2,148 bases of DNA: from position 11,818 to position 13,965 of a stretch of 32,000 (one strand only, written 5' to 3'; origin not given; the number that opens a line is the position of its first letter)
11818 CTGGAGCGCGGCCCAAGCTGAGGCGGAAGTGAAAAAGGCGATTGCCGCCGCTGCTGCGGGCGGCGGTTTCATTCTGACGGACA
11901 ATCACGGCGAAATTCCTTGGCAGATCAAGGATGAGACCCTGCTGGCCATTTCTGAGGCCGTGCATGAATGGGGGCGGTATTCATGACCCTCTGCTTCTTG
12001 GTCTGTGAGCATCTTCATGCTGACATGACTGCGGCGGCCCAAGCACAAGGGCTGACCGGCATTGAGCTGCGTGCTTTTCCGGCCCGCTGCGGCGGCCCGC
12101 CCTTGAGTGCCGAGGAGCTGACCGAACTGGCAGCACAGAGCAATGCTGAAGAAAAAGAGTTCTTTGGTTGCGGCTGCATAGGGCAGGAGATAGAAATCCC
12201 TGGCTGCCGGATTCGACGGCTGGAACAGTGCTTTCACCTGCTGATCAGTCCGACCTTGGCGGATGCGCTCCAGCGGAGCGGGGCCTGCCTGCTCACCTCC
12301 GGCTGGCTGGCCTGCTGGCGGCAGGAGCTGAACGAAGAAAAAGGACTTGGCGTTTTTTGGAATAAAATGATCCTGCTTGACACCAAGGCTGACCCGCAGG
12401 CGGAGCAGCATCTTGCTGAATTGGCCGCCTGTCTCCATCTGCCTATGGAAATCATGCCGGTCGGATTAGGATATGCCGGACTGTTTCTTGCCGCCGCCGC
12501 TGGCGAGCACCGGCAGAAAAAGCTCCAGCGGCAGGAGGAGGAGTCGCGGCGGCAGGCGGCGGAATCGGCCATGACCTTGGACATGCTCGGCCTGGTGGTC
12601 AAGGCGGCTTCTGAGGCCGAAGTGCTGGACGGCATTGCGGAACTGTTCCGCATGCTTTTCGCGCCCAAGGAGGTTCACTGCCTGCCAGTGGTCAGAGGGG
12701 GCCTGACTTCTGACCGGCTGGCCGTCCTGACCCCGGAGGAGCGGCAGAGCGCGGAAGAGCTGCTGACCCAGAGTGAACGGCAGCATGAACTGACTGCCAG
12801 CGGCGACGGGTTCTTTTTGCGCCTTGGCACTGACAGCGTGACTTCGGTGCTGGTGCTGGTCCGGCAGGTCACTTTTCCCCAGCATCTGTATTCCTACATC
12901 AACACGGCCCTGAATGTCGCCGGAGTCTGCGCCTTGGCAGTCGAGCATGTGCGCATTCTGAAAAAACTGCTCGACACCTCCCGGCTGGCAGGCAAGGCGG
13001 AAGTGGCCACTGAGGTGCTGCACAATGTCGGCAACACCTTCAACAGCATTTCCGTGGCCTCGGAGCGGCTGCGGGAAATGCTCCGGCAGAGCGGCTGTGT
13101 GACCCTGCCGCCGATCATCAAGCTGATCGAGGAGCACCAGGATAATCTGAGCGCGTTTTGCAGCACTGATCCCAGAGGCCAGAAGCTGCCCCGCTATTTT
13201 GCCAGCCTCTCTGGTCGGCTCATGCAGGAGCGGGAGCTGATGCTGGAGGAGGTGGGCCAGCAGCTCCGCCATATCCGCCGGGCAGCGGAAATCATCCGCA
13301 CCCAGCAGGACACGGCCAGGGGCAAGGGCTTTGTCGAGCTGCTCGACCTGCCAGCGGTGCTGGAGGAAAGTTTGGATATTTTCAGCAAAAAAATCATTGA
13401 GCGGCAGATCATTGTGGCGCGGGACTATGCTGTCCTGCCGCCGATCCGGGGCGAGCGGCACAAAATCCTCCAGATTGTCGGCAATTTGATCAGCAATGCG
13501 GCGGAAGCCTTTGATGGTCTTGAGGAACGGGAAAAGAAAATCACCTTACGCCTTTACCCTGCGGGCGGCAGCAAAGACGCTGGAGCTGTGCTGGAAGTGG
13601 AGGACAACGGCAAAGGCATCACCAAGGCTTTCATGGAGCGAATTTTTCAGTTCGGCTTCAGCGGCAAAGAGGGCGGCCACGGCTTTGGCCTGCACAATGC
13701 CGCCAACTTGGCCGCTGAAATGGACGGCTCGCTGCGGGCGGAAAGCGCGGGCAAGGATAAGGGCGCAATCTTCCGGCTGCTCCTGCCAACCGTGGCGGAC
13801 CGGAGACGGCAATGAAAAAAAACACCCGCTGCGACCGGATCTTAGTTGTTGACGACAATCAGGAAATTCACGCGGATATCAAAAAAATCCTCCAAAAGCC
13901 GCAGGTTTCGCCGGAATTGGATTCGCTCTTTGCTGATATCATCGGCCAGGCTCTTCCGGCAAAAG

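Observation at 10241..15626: Corrinoid protein + UroD/MtaA-like methyltransferase translationally coupled to two histidine kinases: a candidate corrinoid-state-sensing phosphorelay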

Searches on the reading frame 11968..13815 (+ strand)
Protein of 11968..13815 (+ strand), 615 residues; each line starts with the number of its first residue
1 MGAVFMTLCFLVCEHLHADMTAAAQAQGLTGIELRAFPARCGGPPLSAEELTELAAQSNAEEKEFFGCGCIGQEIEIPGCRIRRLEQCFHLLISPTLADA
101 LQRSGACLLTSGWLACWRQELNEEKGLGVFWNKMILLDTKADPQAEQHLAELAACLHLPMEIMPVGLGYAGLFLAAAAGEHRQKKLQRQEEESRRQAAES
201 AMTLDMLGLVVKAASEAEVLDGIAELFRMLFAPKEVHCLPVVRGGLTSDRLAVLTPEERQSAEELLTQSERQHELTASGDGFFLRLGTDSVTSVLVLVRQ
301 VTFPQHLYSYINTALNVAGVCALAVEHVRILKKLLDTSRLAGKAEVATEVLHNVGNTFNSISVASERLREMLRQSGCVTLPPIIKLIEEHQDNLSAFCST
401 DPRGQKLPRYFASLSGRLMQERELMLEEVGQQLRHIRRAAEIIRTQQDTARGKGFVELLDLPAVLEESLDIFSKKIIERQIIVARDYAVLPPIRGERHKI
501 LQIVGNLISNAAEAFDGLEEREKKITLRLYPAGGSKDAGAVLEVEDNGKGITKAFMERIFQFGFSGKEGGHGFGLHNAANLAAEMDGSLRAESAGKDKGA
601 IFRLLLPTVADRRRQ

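Call 3: search_protein_families(library=pfam, proteins=[window:11968-13815:+], max_evalue=0.01)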
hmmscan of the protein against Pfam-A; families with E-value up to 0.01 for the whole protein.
window:11968-13815:+ (615 aa): 3 families
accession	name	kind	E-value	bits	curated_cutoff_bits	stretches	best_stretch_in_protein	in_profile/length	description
PF02518.31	HATPase_c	-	7.5e-18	65.4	26.4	1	497-608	3-109/111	Histidine kinase-, DNA gyrase B-, and HSP90-like ATPase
PF14501.12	HATPase_c_5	-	7.6e-06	26.2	22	1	497-594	3-91/102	GHKL domain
PF07796.16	DUF1638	-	1e-05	25.9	27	1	79-169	51-156/161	Protein of unknown function (DUF1638)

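Call 11: find_homologous_proteins(query=window:11983-13815:+, max_evalue=0.001)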
Query window:11983-13815:+ (610 aa): 162 proteins with E <= 0.001 among 8000 candidates; the best 120 are listed.
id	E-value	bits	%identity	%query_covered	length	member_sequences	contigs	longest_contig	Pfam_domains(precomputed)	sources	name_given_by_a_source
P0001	0.0e+0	1350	100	100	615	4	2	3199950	PF02518.32,PF07796.17,PF14501.13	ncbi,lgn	ncbi:histidine kinase [Candidatus Electronema halotolerans]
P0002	0.0e+0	1195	88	100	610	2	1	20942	PF02518.32,PF07796.17,PF14501.13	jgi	jgi:signal transduction histidine kinase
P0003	0.0e+0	1146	84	100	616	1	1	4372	PF02518.32,PF07796.17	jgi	jgi:signal transduction histidine kinase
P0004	0.0e+0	1077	79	100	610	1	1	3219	PF02518.32,PF14501.13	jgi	jgi:signal transduction histidine kinase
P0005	7.8e-286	968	73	100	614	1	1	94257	PF02518.32,PF14501.13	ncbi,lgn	-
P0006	4.4e-259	879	99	67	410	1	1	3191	PF02518.32,PF14501.13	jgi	jgi:signal transduction histidine kinase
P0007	8.7e-258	875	66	99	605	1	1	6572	PF02518.32,PF07796.17,PF14501.13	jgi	jgi:signal transduction histidine kinase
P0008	1.8e-221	755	58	100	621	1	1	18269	PF02518.32,PF14501.13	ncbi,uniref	ncbi:ATP-binding protein [Candidatus Electronema sp. PJ]|uniref:ATP-binding protein n=1 Tax=Candidat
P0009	4.2e-219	747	58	100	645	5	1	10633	PF02518.32,PF07796.17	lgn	-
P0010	5.7e-218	743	57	100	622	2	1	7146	PF02518.32,PF07796.17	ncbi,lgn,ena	-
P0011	4.7e-216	737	57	100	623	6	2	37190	PF02518.32,PF07796.17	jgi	jgi:signal transduction histidine kinase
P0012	2.5e-215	735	57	100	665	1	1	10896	PF02518.32,PF07796.17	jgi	jgi:signal transduction histidine kinase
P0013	1.5e-212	726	57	100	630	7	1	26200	PF02518.32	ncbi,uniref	uniref:sensor histidine kinase n=1 Tax=Candidatus Electronema sp. TaxID=2698783 RepID=UPI0040577955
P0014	5.5e-211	720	57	100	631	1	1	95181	PF02518.32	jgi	jgi:signal transduction histidine kinase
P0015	1.1e-209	716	57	100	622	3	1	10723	PF02518.32,PF07796.17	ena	-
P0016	5.7e-207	707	56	100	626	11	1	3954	PF02518.32,PF07796.17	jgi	jgi:signal transduction histidine kinase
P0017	1.3e-186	640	50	99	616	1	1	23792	PF02518.32,PF07796.17,PF14501.13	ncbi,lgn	ncbi:MAG: ATP-binding protein [Thermodesulfobacteriota bacterium]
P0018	1.6e-184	633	49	100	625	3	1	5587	PF02518.32,PF07796.17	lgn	-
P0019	5.3e-183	628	49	98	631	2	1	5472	PF02518.32,PF07796.17,PF14501.13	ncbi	-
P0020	1.6e-179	616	49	99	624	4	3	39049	PF02518.32,PF07796.17,PF14501.13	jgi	jgi:signal transduction histidine kinase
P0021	3.1e-177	609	46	98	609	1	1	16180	PF02518.32,PF07796.17,PF14501.13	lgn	-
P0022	1.9e-176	606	47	100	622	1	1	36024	PF02518.32,PF07796.17,PF14501.13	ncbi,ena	-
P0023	2.6e-176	606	47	99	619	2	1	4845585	PF02518.32,PF07796.17,PF14501.13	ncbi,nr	ncbi:MAG: HAMP domain-containing sensor histidine kinase [Candidatus Electrothrix communis]|nr:MAG: 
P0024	9.9e-176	604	48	99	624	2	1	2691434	PF02518.32,PF07796.17,PF14501.13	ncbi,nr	ncbi:MAG: ATP-binding protein [Candidatus Electrothrix sp. Rat3]|nr:ATP-binding protein [Candidatus 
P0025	3.4e-175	602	44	99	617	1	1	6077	PF02518.32,PF07796.17,PF14501.13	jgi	jgi:signal transduction histidine kinase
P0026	8.2e-175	601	48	99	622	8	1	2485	PF02518.32,PF07796.17,PF14501.13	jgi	jgi:signal transduction histidine kinase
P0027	4.2e-174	599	48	99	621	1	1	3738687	PF02518.32,PF07796.17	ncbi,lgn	ncbi:MAG: ATP-binding protein [Candidatus Electrothrix sp. YB6]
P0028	2.0e-173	596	46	99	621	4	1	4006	PF02518.32,PF07796.17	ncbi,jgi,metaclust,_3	metaclust:\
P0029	1.5e-172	594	46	100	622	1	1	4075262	PF02518.32,PF07796.17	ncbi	ncbi:histidine kinase [Candidatus Electrothrix laxa]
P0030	2.7e-172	593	49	99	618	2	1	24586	PF02518.32,PF07796.17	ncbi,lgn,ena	-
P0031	1.0e-171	591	47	100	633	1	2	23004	PF02518.32,PF07796.17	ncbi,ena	-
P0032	1.4e-171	590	47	99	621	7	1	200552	PF02518.32,PF07796.17,PF14501.13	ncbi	ncbi:histidine kinase [Candidatus Electrothrix aarhusensis]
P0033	7.7e-171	588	46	100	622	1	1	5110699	PF02518.32,PF07796.17,PF14501.13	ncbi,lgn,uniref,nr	ncbi:MAG: ATP-binding protein [Candidatus Electrothrix aestuarii]|uniref:histidine kinase n=1 Tax=Ca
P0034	1.6e-170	587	46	99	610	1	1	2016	PF02518.32,PF07796.17,PF14501.13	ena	-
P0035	3.8e-168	579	47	99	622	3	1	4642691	PF02518.32,PF07796.17,PF14501.13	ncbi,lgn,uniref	ncbi:MAG: ATP-binding protein [Candidatus Electrothrix sp. GW3-4]|uniref:ATP-binding protein n=1 Tax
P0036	2.0e-167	577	46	100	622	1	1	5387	PF02518.32,PF07796.17,PF14501.13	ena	-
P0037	9.5e-167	574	46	98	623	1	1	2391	PF02518.32,PF07796.17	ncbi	-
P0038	4.2e-166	572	48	93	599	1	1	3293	PF02518.32,PF07796.17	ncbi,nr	ncbi:MAG: DUF1638 domain-containing protein, partial [Candidatus Electrothrix sp. AR3]|nr:DUF1638 do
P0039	1.4e-165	570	46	99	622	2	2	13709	PF02518.32,PF07796.17,PF14501.13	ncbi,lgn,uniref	ncbi:ATP-binding protein [Candidatus Electrothrix sp.]|uniref:ATP-binding protein n=1 Tax=Candidatus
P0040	2.1e-165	570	46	100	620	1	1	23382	PF02518.32,PF07796.17,PF14501.13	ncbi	-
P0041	5.8e-165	568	46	99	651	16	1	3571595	PF02518.32,PF07796.17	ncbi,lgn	ncbi:MAG: ATP-binding protein [Candidatus Electrothrix gigas]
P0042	1.4e-164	567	45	99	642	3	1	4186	PF02518.32,PF07796.17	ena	-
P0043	1.1e-162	561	43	100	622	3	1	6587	PF02518.32,PF07796.17,PF14501.13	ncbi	-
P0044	8.1e-162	558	45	99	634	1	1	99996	PF02518.32,PF07796.17,PF14501.13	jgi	jgi:signal transduction histidine kinase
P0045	9.5e-162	558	45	99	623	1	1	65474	PF02518.32,PF07796.17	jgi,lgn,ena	-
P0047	9.3e-161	555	46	95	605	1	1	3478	PF02518.32,PF07796.17,PF14501.13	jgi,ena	-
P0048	3.2e-160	553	45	99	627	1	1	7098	PF02518.32,PF07796.17,PF14501.13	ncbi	-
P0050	2.7e-146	507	47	84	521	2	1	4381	PF02518.32,PF07796.17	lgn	-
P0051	2.0e-144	501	44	98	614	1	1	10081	PF02518.32,PF07796.17,PF14501.13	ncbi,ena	-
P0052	1.0e-142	495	47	84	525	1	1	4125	PF02518.32,PF07796.17,PF14501.13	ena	-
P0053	1.4e-116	409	38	100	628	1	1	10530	PF02518.32,PF07796.17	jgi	jgi:signal transduction histidine kinase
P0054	2.5e-115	405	36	98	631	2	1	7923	PF02518.32,PF07796.17,PF14501.13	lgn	-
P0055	8.3e-109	383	36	98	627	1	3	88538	PF02518.32,PF07796.17,PF14501.13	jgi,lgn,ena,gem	-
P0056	4.1e-108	381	35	99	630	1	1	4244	PF02518.32,PF07796.17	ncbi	-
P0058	2.6e-104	368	34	100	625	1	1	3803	PF02518.32,PF07796.17,PF14501.13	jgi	-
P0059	8.1e-103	363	35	100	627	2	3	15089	PF02518.32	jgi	-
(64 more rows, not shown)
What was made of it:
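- On DUF1638 (PF07796): PF07796 is precomputed for the identical protein (call 11).
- Checked: One caveat: the NCBI protein identical to HK1 is 615 aa, so it uses the ATG at 11968 (19-nt overlap) rather than 11983 (call 11).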

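Call 13: find_encoding_contigs(protein=P0033, flank=8000, max_places=2)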
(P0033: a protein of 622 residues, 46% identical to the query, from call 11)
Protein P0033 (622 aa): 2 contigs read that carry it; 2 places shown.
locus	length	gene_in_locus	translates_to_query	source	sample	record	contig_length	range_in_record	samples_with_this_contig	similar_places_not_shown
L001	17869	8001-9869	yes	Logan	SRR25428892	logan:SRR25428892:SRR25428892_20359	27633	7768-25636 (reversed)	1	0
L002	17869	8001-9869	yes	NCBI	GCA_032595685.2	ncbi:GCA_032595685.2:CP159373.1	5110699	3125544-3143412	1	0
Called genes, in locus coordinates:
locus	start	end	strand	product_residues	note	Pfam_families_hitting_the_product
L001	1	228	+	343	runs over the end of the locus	PF17914:HopA1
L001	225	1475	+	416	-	PF05147:LANC_like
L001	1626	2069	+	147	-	-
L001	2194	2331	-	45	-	-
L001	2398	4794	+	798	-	-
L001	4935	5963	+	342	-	PF01208:URO-D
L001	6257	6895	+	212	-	PF02607:B12-binding_2, PF02310:B12-binding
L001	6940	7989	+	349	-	PF01208:URO-D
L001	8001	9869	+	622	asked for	PF07796:DUF1638, PF02518:HATPase_c, PF14501:HATPase_c_5 (faint)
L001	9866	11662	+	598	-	PF00072:Response_reg, PF00512:HisKA (faint), PF02518:HATPase_c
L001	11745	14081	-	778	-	PF11845:Tll0287-like, PF08448:PAS_4, PF13426:PAS_9, PF00512:HisKA, PF02518:HATPase_c, PF00072:Response_reg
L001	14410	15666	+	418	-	PF16491:Peptidase_M48_N, PF01435:Peptidase_M48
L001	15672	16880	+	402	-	PF10263:SprT-like, PF10979:DUF2786, PF23771:DUF7168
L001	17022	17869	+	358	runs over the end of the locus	PF03976:PPK2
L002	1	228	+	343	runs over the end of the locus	PF17914:HopA1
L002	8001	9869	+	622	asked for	PF07796:DUF1638, PF02518:HATPase_c, PF14501:HATPase_c_5 (faint)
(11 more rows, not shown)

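Call 14: find_encoding_contigs(protein=P0017, flank=8000, max_places=2)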
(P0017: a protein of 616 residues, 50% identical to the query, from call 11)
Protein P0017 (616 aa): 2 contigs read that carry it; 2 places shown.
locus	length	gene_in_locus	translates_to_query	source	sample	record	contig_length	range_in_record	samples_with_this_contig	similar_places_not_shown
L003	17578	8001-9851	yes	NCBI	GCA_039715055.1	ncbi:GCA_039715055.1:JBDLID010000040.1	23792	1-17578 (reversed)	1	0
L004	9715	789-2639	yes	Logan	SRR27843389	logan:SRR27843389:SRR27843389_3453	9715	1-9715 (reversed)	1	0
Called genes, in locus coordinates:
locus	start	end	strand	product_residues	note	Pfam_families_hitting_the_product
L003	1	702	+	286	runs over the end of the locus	PF08668:HDOD, PF01966:HD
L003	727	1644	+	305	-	PF12706:Lactamase_B_2 (faint)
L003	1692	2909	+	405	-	PF00563:EAL, PF08668:HDOD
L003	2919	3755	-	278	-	PF13482:RNase_H_2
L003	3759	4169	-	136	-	PF00472:RF-1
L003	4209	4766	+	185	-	PF01202:SKI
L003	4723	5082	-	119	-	-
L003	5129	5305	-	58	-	-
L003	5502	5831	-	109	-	-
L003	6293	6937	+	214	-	PF02607:B12-binding_2, PF02310:B12-binding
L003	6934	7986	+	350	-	PF01208:URO-D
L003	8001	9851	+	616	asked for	PF07796:DUF1638, PF02518:HATPase_c, PF14501:HATPase_c_5 (weak)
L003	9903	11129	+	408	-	PF00072:Response_reg (weak), PF00512:HisKA (weak), PF02518:HATPase_c, PF13589:HATPase_c_3 (faint)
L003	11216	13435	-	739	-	PF00989:PAS, PF08448:PAS_4 (weak), PF13188:PAS_8, PF13426:PAS_9, PF08447:PAS_3, PF00512:HisKA, PF02518:HATPase_c, PF00072:Response_reg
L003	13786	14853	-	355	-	PF00581:Rhodanese, PF26341:AAA_SelU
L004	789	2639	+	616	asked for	PF07796:DUF1638, PF02518:HATPase_c, PF14501:HATPase_c_5 (weak)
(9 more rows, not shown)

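Call 15: find_encoding_contigs(protein=P0055, flank=8000, max_places=2)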
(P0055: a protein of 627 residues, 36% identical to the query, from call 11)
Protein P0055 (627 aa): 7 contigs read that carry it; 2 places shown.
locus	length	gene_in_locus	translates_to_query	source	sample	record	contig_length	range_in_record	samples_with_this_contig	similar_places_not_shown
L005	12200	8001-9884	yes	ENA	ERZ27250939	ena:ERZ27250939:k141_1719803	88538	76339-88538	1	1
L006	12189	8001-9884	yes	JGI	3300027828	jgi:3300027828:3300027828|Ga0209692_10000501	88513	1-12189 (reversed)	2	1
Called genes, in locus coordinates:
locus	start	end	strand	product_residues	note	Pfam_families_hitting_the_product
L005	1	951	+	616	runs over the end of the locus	PF08447:PAS_3, PF00990:GGDEF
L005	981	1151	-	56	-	-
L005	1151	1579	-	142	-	-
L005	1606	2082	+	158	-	PF02635:DsrE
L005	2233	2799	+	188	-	-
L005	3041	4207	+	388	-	PF00990:GGDEF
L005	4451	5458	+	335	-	PF13379:NMT1_2, PF09084:NMT1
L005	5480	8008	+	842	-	PF00512:HisKA (faint), PF13185:GAF_2, PF08448:PAS_4 (weak), PF02518:HATPase_c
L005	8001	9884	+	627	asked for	PF07796:DUF1638, PF02518:HATPase_c, PF14501:HATPase_c_5 (weak)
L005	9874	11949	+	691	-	PF00072:Response_reg, PF00989:PAS, PF08448:PAS_4 (weak), PF13426:PAS_9, PF08447:PAS_3, PF00989:PAS, PF08448:PAS_4, PF02518:HATPase_c, +5 more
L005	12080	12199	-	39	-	?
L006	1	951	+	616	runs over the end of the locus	PF08447:PAS_3, PF00990:GGDEF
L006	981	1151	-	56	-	-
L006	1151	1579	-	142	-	-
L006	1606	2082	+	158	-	PF02635:DsrE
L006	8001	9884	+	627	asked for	PF07796:DUF1638, PF02518:HATPase_c, PF14501:HATPase_c_5 (weak)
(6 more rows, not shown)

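Call 19: search_protein_families(library=ncbifam, proteins=[window:11983-13815:+], max_evalue=0.001)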
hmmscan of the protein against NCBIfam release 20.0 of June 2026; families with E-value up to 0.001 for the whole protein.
window:11983-13815:+ (610 aa): 37 families (the best 25 are shown)
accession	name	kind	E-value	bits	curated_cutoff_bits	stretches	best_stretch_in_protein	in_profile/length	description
NF008468.0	PRK11360.1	equivalog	3.6e-16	58.7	646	1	453-606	464-611/616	two-component system sensor histidine kinase AtoS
NF008543.0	PRK11466.1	equivalog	6.8e-15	54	982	1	459-604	524-663/914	TMAO reductase system sensor histidine kinase/response regulator TorS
NF010411.0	PRK13837.1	equivalog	1.1e-14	53.5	647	1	488-604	554-676/828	two-component system VirA-like sensor kinase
NF008298.1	PRK11086.1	subfamily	1.5e-14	53.4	520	1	492-603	421-525/529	DcuS/MalK family sensor histidine kinase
TIGR02916.1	PEP_his_kin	equivalog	2.5e-14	52.8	300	1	420-602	513-679/679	XrtA/PEP-CTERM system histidine kinase PrsK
NF052574.1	HisKinEspCMyxo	equivalog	2.1e-13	49.4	1200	1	414-605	446-639/785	serine histidine kinase EspC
NF007688.0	PRK10364.1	equivalog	2.5e-13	49.6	479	1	454-609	310-457/460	two-component system sensor histidine kinase ZraS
NF046044.1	PnpS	equivalog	2.5e-12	46.5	400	1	451-602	242-390/390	two-component system histidine kinase PnpS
NF008293.1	PRK11073.1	equivalog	8e-11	41.8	240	1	459-588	202-334/349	nitrogen regulation protein NR(II)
NF046026.1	HisKinCckACaul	equivalog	1.4e-10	39.9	1000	1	431-606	348-535/678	cell cycle histidine kinase CckA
NF052573.1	HisKinEspAMyxo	equivalog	1.7e-10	39.6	1400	1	432-603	440-611/755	serine histidine kinase EspA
TIGR02956.1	TMAO_torS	equivalog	4.7e-10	38.2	676.5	1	454-602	537-681/967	TMAO reductase system sensor histidine kinase/response regulator TorS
NF038334.1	malate_HK_MalK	exception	1.6e-09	37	800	1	493-602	422-524/533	malate sensor histidine kinase MalK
NF038348.1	T2SS_HK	subfamily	2.1e-09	36.3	450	1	427-602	404-572/574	histidine kinase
NF041777.1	sens_FixL_Rhizob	equivalog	2.4e-09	36.4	850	1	488-604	372-482/485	sensor protein FixL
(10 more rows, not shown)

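Call 23: find_encoding_contigs(protein=P0053, flank=8000, max_places=1)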
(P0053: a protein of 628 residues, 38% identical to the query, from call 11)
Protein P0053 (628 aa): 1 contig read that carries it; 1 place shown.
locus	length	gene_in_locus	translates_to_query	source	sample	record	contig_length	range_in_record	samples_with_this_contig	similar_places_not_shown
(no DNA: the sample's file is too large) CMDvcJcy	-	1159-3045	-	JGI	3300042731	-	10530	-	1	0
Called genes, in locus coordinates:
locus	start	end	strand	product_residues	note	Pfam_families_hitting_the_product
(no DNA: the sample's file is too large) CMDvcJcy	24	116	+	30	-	-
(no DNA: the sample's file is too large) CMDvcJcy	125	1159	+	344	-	PF01208:URO-D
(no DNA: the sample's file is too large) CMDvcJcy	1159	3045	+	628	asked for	PF07796:DUF1638 (weak), PF02518:HATPase_c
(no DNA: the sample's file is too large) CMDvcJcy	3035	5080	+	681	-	PF00072:Response_reg (weak), PF00989:PAS, PF08448:PAS_4, PF13426:PAS_9, PF08447:PAS_3, PF00989:PAS (weak), PF00512:HisKA (weak), PF02518:HATPase_c, +2 more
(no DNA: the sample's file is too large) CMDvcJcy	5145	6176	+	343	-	PF13379:NMT1_2, PF09084:NMT1, PF12974:Phosphonate-bd (weak)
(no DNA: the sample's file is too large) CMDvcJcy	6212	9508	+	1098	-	PF00672:HAMP, PF00989:PAS, PF08448:PAS_4, PF01590:GAF, PF08448:PAS_4, PF00989:PAS, PF08448:PAS_4, PF02518:HATPase_c, +4 more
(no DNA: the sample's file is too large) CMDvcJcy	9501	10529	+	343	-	?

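Call 24: find_encoding_contigs(protein=P0059, flank=8000, max_places=1)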
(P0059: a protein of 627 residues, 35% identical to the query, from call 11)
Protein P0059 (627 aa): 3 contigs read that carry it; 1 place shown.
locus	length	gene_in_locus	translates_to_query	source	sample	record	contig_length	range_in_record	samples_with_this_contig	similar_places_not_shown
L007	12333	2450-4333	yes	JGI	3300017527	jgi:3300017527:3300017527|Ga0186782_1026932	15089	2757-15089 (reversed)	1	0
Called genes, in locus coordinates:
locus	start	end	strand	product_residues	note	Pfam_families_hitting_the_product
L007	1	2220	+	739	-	?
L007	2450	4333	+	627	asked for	PF02518:HATPase_c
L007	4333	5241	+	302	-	PF14598:PAS_11 (faint), PF00072:Response_reg, PF00989:PAS, PF13426:PAS_9, PF08447:PAS_3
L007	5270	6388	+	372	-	PF00512:HisKA (weak), PF02518:HATPase_c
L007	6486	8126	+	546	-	PF00072:Response_reg, PF00989:PAS, PF08448:PAS_4 (faint), PF13188:PAS_8 (weak), PF13426:PAS_9 (weak), PF00512:HisKA (faint), PF02518:HATPase_c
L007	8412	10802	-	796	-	PF00989:PAS (faint), PF02743:dCache_1, PF00672:HAMP, PF02518:HATPase_c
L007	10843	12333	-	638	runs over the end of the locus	PF11845:Tll0287-like, PF00989:PAS (weak), PF08448:PAS_4 (faint), PF13426:PAS_9 (faint), PF00512:HisKA (faint), PF02518:HATPase_c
